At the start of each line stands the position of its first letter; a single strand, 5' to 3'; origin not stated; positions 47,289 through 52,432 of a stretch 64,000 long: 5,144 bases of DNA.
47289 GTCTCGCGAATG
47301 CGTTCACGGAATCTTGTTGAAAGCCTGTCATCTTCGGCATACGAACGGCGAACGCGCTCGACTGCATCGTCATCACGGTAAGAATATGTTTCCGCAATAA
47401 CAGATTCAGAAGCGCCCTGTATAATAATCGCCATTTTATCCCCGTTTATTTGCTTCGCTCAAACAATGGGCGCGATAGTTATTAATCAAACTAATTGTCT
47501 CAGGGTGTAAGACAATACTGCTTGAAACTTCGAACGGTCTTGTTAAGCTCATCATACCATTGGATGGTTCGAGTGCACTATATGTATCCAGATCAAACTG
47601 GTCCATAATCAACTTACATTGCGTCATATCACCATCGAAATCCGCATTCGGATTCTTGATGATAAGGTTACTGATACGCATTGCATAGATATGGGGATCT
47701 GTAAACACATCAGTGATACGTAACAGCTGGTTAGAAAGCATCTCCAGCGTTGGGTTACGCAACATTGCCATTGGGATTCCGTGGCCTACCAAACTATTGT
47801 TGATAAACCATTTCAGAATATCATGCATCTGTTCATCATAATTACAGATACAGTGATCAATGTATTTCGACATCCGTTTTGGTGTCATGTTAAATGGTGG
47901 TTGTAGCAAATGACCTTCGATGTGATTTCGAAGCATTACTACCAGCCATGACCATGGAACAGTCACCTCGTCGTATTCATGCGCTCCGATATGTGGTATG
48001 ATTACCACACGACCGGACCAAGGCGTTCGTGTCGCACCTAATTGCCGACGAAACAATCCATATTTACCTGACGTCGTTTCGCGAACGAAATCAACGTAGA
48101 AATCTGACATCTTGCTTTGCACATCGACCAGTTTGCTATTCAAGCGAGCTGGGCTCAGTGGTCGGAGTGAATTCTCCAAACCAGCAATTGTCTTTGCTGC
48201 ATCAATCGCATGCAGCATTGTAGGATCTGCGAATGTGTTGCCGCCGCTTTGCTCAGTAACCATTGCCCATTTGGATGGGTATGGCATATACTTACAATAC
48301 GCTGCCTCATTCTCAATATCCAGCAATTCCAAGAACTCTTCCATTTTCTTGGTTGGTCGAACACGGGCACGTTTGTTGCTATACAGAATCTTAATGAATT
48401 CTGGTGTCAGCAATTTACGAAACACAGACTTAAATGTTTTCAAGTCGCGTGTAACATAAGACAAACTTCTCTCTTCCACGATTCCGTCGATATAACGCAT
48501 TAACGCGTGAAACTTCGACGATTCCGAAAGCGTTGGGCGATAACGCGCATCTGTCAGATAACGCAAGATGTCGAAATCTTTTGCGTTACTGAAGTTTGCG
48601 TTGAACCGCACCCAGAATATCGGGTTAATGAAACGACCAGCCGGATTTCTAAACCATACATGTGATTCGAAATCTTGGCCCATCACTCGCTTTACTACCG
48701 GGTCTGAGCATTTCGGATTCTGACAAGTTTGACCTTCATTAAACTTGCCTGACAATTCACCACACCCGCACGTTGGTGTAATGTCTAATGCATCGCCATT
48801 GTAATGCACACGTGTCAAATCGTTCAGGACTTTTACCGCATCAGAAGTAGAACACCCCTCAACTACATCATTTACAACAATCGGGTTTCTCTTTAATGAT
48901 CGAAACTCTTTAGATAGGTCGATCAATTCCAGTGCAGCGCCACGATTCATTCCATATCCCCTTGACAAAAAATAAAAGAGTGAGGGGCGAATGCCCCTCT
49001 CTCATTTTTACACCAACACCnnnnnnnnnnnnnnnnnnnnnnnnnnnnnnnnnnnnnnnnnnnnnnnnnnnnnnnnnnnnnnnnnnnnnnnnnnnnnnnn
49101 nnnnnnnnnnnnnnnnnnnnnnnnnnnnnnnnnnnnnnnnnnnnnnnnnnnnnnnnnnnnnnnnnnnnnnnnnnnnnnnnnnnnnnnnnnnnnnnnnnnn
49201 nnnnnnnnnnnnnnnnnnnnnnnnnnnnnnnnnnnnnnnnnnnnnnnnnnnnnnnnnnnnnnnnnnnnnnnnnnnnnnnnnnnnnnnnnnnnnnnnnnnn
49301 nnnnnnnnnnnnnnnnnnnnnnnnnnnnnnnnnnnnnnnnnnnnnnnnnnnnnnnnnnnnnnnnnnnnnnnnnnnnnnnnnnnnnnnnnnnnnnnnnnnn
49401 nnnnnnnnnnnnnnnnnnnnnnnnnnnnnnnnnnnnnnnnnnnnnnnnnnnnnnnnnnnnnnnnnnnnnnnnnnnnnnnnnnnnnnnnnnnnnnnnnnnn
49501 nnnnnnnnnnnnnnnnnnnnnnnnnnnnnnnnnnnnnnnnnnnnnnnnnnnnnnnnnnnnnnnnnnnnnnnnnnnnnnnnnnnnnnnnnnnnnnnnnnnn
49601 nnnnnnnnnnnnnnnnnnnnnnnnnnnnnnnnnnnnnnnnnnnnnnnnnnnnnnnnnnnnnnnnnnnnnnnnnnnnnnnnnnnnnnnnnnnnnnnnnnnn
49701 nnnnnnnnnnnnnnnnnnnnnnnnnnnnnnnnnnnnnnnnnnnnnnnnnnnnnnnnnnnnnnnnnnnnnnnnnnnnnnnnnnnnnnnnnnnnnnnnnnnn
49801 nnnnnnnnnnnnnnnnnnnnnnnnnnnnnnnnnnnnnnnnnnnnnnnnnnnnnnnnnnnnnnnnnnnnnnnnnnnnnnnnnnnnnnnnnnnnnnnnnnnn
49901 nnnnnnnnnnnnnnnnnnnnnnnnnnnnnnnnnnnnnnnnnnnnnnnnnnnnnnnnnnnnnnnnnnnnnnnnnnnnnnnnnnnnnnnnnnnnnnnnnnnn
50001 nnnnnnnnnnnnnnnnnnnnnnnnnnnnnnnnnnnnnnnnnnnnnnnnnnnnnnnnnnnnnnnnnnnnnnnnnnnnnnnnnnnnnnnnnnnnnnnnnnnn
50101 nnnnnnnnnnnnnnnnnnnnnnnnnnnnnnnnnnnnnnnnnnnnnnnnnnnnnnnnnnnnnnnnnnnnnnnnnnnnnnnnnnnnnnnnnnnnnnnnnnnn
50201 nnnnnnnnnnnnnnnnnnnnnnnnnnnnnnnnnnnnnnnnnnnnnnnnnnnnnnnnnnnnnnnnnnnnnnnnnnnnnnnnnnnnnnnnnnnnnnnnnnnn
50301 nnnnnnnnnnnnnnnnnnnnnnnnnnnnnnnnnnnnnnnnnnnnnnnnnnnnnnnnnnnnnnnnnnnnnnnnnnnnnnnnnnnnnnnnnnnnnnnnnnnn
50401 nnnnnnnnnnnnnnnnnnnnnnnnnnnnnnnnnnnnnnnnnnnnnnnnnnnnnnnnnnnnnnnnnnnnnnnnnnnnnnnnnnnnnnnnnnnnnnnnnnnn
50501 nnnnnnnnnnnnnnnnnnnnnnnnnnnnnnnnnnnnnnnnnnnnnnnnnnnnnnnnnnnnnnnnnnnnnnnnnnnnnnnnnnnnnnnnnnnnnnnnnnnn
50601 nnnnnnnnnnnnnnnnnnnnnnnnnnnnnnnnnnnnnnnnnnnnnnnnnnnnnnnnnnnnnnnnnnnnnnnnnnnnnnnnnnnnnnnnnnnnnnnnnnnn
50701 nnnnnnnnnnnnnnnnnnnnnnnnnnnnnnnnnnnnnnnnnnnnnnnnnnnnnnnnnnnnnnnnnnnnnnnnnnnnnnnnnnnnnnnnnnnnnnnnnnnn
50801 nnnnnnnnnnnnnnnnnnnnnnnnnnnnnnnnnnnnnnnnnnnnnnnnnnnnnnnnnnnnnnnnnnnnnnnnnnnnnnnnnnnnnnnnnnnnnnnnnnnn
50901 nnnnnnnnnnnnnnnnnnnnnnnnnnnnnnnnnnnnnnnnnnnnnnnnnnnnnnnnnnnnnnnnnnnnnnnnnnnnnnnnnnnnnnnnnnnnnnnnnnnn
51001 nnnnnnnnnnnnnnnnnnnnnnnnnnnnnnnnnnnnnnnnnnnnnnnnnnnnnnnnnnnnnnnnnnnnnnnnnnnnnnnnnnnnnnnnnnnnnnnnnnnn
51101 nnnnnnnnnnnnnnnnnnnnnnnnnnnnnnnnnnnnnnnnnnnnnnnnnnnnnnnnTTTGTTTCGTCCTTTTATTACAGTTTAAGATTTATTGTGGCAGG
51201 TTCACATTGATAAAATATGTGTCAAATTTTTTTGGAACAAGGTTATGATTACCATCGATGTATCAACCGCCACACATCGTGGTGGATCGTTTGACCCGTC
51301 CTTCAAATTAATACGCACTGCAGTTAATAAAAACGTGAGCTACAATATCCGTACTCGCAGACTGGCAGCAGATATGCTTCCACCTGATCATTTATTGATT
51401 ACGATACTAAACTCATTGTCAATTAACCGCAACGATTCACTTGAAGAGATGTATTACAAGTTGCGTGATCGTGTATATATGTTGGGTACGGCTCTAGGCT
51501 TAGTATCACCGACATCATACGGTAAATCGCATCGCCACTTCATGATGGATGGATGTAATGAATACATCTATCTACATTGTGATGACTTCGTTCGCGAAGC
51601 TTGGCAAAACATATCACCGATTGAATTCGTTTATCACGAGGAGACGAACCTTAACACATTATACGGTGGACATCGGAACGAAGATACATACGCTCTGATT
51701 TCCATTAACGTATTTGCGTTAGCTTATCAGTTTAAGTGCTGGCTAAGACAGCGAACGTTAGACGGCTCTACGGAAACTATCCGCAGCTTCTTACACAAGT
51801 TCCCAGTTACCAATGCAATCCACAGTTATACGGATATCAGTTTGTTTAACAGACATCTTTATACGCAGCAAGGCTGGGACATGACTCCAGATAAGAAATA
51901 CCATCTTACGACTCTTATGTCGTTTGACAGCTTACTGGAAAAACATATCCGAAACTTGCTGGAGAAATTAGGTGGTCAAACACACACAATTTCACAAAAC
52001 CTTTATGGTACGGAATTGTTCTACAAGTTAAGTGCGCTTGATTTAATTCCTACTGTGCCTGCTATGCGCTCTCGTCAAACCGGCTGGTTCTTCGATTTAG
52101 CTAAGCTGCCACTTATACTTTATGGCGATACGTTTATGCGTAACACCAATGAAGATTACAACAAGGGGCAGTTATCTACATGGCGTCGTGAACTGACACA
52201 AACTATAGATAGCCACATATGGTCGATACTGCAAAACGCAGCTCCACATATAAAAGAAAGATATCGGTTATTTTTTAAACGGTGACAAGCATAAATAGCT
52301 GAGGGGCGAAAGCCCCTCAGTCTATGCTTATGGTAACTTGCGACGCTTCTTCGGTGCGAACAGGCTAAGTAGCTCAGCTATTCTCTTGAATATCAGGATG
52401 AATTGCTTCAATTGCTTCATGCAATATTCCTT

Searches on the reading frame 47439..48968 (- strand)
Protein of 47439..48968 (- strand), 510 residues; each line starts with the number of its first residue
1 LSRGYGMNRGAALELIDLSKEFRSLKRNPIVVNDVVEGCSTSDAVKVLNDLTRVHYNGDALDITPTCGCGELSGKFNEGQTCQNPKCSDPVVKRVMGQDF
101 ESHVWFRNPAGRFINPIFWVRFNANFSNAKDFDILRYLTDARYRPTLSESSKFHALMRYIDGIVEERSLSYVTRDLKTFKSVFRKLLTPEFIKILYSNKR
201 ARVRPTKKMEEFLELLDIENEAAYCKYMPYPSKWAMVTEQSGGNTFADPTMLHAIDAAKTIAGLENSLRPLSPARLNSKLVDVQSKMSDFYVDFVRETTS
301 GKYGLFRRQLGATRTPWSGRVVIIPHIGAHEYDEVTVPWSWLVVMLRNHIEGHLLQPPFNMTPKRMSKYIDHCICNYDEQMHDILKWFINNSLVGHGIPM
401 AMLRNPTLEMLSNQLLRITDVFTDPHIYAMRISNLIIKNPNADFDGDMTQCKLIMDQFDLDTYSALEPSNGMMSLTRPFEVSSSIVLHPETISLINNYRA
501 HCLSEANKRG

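Call 18: search_protein_families(library=phrogs, proteins=[window:47439-48968:-], max_evalue=0.001)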
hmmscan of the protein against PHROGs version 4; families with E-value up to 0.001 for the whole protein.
window:47439-48968:- (510 aa): 1 family
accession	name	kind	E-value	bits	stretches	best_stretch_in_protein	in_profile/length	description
phrog_2987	-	DNA, RNA and nucleotide metabolism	8e-118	395.1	1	10-499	2-474/478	RNA polymerase beta subunit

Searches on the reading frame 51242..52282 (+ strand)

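Call 18: search_protein_families(library=phrogs, proteins=[window:51242-52282:+], max_evalue=0.001)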
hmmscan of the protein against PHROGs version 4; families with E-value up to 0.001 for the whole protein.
window:51242-52282:+ (347 aa): 2 families
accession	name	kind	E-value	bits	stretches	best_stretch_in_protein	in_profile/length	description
phrog_3938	-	unknown function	2.4e-61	208.7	1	10-328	10-335/359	-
phrog_14481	-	head and packaging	2.9e-13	50.4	1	43-326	41-344/369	virion structural protein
